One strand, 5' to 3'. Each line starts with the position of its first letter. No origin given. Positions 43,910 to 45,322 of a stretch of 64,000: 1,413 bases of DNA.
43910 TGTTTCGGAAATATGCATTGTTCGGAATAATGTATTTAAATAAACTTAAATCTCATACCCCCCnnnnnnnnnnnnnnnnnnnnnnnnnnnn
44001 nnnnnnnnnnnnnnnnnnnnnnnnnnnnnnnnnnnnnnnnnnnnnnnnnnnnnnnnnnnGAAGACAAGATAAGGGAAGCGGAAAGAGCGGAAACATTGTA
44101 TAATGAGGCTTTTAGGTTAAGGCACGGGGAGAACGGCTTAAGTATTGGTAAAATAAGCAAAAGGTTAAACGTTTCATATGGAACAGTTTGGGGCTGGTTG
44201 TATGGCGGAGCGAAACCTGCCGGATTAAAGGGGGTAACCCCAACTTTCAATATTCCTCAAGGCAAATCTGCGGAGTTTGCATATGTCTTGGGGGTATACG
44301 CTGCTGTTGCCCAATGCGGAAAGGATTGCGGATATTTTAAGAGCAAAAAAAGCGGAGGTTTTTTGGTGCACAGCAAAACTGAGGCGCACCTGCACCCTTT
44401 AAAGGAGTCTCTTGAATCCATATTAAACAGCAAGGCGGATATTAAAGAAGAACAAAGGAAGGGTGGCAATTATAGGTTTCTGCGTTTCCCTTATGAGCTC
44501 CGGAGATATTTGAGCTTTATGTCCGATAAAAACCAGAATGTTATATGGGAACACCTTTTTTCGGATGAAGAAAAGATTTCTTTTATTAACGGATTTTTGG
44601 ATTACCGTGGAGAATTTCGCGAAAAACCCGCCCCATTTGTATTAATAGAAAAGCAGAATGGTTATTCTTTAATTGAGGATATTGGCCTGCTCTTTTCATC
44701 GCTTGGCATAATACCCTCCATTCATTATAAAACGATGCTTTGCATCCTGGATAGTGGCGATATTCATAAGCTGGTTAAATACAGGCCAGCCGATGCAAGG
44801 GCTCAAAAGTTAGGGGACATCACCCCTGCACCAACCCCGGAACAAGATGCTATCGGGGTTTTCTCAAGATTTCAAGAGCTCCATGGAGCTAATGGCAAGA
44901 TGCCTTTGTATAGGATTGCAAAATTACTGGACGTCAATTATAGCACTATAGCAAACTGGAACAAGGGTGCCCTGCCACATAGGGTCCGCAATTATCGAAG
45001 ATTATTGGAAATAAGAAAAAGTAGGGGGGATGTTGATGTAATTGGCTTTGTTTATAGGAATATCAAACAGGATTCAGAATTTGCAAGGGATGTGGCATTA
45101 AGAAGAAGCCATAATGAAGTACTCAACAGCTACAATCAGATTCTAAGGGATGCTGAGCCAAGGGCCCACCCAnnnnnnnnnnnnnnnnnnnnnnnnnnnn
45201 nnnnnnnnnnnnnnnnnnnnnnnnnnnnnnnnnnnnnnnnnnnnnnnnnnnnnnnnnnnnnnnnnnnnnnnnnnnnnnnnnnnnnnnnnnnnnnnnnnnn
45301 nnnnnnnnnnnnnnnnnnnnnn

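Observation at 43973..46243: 756-aa protein with degenerate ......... motifs and several HTHs. Possible domesticated homing endonuclease.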

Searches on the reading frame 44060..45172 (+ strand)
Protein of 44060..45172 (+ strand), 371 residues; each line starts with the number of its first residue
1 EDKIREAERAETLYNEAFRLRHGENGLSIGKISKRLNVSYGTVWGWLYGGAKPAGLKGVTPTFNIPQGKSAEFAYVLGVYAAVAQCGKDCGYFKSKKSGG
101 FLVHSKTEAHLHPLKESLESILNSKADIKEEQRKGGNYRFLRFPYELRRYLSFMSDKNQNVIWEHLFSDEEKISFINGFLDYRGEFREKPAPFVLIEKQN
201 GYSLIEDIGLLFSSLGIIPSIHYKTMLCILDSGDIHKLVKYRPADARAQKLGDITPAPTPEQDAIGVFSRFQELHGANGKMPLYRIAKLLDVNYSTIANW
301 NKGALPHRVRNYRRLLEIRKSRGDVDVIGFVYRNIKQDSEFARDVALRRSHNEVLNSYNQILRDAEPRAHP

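Call 23: search_solved_structures(query=A2, max_evalue=10, show_alignments=4)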
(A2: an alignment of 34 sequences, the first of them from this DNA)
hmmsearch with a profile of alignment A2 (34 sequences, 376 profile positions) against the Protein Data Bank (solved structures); distinct sequences matched with E-value up to 10: 44.
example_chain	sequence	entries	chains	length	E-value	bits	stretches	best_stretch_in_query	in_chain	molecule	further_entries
1dq3_A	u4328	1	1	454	1.1e-09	41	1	87-325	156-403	ENDONUCLEASE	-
8vd6_A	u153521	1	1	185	4.2e-06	29.3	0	9-47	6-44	CAP REPEAT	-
8q4d_A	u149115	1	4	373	7.5e-05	25.1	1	17-64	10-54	Putative transposase for insertion sequence element IS5376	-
8b4h_A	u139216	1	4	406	8.3e-05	25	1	17-64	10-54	Putative transposase for insertion sequence element IS5376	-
5ak9_A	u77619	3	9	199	0.00029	23.2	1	80-240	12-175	HOMING ENDONUCLEASE I-DMOI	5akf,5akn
1b24_A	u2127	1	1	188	0.0013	21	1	80-240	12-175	Homing endonuclease I-DmoI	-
4un7_G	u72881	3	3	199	0.0013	21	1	80-241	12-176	HOMING ENDONUCLEASE I-DMOI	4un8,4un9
2vs8_A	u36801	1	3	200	0.0015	20.9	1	80-240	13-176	HOMING ENDONUCLEASE I-DMOI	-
2vs7_A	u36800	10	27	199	0.0015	20.9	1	80-241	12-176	HOMING ENDONUCLEASE I-DMOI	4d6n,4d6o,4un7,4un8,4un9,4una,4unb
5a0w_A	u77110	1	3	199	0.0015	20.8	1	80-240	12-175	HOMING ENDONUCLEASE I-DMOI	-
5o6g_A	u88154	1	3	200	0.0016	20.7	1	80-241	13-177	Homing endonuclease I-DmoI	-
5o6i_A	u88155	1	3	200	0.0019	20.5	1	80-241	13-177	Homing endonuclease I-DmoI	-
5akm_A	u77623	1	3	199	0.0023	20.3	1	80-241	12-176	HOMING ENDONUCLEASE I-DMOI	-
9ksg_A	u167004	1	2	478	0.0075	18.5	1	281-332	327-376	RXLR effector Avh1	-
2jn6_A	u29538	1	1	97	0.023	16.9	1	265-324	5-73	Protein Cgl2762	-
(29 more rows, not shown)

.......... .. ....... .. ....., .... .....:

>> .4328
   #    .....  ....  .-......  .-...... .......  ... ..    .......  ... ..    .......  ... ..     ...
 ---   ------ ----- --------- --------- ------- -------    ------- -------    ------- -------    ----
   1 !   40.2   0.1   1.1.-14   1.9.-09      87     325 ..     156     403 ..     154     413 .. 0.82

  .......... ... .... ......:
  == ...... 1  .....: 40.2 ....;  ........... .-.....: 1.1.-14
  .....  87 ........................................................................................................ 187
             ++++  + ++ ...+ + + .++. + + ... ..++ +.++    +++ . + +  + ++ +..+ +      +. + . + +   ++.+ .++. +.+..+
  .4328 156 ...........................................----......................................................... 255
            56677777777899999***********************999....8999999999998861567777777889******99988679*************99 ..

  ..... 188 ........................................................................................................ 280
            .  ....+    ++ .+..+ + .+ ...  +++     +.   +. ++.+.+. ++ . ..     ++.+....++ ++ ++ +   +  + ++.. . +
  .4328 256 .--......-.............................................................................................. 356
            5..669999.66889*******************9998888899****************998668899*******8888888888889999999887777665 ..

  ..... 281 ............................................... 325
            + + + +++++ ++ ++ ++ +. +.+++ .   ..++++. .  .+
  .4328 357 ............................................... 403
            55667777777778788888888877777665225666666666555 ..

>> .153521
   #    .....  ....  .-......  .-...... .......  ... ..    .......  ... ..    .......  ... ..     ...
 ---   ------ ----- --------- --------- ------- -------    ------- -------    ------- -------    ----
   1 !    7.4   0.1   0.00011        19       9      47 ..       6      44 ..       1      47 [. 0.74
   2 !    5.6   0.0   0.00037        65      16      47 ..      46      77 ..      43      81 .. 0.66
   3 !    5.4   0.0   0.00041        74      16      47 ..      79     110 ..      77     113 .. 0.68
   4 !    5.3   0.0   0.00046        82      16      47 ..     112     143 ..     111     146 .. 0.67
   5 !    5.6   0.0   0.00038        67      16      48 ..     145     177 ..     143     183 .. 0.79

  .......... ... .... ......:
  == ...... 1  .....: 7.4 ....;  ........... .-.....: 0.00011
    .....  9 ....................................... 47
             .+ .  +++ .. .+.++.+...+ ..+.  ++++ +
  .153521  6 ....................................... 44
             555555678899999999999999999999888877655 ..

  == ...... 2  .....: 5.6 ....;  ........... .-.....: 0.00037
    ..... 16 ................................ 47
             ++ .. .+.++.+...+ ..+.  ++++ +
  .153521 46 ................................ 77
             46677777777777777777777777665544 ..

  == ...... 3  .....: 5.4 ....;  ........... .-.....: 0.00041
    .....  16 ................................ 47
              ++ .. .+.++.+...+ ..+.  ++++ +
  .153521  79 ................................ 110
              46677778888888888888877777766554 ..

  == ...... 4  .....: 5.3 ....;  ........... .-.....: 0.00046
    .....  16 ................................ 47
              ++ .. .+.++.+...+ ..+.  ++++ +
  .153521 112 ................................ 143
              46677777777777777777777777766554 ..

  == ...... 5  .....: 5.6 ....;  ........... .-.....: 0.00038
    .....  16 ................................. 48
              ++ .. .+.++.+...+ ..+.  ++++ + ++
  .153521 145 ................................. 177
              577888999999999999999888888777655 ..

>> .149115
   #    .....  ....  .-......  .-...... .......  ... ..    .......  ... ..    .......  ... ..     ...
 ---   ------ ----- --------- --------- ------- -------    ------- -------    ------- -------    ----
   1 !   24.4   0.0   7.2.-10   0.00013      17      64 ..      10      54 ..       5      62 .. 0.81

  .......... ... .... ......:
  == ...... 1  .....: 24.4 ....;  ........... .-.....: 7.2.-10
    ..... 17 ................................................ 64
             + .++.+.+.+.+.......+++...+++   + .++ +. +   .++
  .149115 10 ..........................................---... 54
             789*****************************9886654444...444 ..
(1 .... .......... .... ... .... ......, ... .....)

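Call 31: predict_structure(alignment_id=A2)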
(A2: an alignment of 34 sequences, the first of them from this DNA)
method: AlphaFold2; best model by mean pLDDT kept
length: 371 residues; sequences in the alignment: 34
mean_pLDDT: 90.0   pTM: 0.84
mean pLDDT of the five models: 90.0, 89.1, 88.1, 87.8, 87.2
residues with pLDDT >= 90: 251; 70-90: 93; 50-70: 25; < 50: 2
segments of 3 or more residues with pLDDT < 50: none
pLDDT, mean of each block of 10 residues (from residue 1): 87 90 85 95 82 71 81 97 90 56 89 94 89 87 86 93 97 98 95 96 97 97 94 96 95 91 89 84 95 95 95 97 96 91 96 94 71 56
secondary structure, 60 per line:
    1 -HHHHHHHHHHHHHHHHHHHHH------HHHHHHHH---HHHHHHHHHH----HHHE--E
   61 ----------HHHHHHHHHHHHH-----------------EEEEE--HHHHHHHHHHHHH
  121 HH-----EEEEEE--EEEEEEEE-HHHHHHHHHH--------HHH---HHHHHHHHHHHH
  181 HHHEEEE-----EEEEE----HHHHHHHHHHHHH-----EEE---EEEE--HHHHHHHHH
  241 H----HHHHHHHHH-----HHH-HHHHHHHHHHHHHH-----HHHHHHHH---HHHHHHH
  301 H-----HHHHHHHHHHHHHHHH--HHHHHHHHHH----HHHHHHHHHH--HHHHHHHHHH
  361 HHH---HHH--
elements in order: H2-22 H29-36 H40-49 H71-83 E101-105 H108-122 E128-133 E136-143 H145-154 H169-183 E184-187 E193-197 H202-214 E220-222 E226-229 H232-241 H246-254 H264-277 H283-290 H294-301 H307-322 H325-334 H339-348 H351-363

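Call 36: find_homologous_proteins(query=A2, max_evalue=0.00001)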
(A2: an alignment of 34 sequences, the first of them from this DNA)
Query A2 (34 sequences) (371 aa, profile of the alignment): 2 proteins with E <= 0.00001 among 8000 candidates.
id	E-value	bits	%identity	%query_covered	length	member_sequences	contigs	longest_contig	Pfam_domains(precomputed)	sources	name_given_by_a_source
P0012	8.0e-113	395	25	92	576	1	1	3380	-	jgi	jgi:hypothetical protein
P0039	2.2e-100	354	24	74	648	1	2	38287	-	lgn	-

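Call 42: search_solved_structures(query=A2, max_evalue=0.001, show_alignments=5)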
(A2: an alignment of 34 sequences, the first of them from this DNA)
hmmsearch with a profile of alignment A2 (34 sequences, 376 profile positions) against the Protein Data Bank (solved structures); distinct sequences matched with E-value up to 0.001: 5.
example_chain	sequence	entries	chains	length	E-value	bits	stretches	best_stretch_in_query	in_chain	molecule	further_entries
1dq3_A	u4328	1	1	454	1.1e-09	41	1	87-325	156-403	ENDONUCLEASE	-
8vd6_A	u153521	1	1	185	4.2e-06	29.3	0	9-47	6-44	CAP REPEAT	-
8q4d_A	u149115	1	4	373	7.5e-05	25.1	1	17-64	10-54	Putative transposase for insertion sequence element IS5376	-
8b4h_A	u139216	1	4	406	8.3e-05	25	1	17-64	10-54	Putative transposase for insertion sequence element IS5376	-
5ak9_A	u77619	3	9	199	0.00029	23.2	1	80-240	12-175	HOMING ENDONUCLEASE I-DMOI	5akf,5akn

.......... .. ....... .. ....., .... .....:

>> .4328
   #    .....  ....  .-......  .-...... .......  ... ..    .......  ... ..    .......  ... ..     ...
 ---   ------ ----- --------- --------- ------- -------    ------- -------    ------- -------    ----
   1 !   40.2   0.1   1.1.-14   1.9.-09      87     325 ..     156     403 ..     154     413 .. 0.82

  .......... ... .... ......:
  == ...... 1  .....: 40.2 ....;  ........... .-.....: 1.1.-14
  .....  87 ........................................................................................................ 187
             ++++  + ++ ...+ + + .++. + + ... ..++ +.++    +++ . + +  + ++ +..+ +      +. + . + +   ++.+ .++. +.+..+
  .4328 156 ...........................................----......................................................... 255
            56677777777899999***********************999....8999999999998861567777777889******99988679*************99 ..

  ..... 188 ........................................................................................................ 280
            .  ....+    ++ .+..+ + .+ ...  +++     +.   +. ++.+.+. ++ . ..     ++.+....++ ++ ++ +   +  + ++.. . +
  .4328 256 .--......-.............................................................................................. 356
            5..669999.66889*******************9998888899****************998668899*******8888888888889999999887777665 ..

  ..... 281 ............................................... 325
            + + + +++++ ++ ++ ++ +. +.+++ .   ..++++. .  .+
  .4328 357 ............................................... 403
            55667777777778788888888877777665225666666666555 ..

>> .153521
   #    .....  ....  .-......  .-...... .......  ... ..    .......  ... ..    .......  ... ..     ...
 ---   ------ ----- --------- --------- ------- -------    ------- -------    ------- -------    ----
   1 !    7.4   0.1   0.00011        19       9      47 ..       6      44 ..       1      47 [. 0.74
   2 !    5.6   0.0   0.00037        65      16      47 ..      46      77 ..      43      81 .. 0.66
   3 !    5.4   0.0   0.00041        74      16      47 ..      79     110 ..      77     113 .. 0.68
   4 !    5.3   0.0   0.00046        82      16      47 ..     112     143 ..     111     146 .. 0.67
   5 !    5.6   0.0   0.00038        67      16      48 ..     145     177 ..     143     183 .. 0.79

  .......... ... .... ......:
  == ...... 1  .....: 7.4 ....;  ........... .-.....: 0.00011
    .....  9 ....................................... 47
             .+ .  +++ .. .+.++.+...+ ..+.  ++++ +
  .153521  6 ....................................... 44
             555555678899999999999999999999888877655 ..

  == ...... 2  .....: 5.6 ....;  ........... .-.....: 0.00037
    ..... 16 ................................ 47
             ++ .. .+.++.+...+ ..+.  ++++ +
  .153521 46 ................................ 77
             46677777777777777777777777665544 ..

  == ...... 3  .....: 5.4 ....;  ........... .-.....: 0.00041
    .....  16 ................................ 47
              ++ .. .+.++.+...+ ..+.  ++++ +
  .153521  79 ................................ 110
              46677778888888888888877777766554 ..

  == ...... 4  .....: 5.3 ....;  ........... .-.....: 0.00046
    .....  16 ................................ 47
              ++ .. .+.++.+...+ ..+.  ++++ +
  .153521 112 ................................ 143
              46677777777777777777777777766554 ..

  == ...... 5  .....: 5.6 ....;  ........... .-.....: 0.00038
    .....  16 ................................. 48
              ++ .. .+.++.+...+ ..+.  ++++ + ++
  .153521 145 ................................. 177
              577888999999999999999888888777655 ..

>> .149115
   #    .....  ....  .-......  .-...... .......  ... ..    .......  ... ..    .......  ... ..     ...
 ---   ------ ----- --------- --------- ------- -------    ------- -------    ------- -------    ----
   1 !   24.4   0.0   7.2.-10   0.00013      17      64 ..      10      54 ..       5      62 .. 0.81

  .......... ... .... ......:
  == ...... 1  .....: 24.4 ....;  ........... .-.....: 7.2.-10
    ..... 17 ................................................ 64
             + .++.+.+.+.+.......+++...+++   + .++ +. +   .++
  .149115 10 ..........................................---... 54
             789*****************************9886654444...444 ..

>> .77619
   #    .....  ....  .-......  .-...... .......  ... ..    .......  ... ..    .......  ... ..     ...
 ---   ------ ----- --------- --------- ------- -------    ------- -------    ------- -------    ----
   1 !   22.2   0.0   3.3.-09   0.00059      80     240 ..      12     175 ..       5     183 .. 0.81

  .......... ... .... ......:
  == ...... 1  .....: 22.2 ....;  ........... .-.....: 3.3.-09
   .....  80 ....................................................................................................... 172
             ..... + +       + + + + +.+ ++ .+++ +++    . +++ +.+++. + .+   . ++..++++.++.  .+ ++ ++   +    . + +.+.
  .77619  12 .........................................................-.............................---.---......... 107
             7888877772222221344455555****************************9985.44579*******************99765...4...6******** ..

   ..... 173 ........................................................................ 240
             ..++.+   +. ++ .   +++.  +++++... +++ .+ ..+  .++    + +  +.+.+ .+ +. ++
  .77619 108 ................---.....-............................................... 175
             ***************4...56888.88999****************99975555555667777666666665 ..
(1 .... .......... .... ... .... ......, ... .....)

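Call 63: fold_search(model_id=the predicted structure, library=viral)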
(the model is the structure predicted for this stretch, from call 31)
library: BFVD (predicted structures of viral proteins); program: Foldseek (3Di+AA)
matches with E <= 10: 554; with E <= 0.001: 49
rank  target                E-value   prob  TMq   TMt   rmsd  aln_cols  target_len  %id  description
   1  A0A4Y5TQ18            2.3e-06  1.00  0.37  0.16   5.1       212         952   20  (no name in the UniProt tables at hand)
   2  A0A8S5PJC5            3.5e-06  1.00  0.33  0.30  13.3       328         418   12  HAD domain protein [Myoviridae sp. ctsK93]
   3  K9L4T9                3.6e-06  1.00  0.42  0.20   3.7       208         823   16  DOD-type homing endonuclease domain-containing protein [Pectobacterium phage phiTE]
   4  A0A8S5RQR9            5.6e-06  1.00  0.37  0.47  11.3       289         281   14  (no name in the UniProt tables at hand)
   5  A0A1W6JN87            7.8e-06  1.00  0.38  0.51  12.1       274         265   11  Homing endonuclease LAGLIDADG domain-containing protein [Lactococcus phage LW81]
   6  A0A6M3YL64            8.2e-06  1.00  0.38  0.15   9.7       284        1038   13  (no name in the UniProt tables at hand)
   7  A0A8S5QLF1            1.4e-05  1.00  0.36  0.48  10.7       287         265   17  LAGLIDADG-like domain [CrAss-like virus sp. ctYsL76]
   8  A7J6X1                1.5e-05  1.00  0.36  0.46   4.1       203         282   16  Uncharacterized protein N267L [Paramecium bursaria Chlorella virus FR483]
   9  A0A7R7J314            2.1e-05  1.00  0.39  0.17   9.1       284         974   14  (no name in the UniProt tables at hand)
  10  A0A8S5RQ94            2.4e-05  1.00  0.39  0.49  11.2       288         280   12  (no name in the UniProt tables at hand)
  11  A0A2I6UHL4            2.5e-05  1.00  0.41  0.13   8.0       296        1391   13  (no name in the UniProt tables at hand)
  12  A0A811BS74            2.8e-05  1.00  0.32  0.18  19.9       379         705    9  DNA-directed RNA polymerase [Pandoravirus japonicus]
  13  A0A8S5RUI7            3.2e-05  1.00  0.39  0.43  11.4       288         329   13  (no name in the UniProt tables at hand)
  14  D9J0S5                4.1e-05  1.00  0.38  0.21   7.0       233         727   13  Gp128 [Brochothrix phage A9]
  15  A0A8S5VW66            4.3e-05  1.00  0.37  0.12   5.4       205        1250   13  (no name in the UniProt tables at hand)
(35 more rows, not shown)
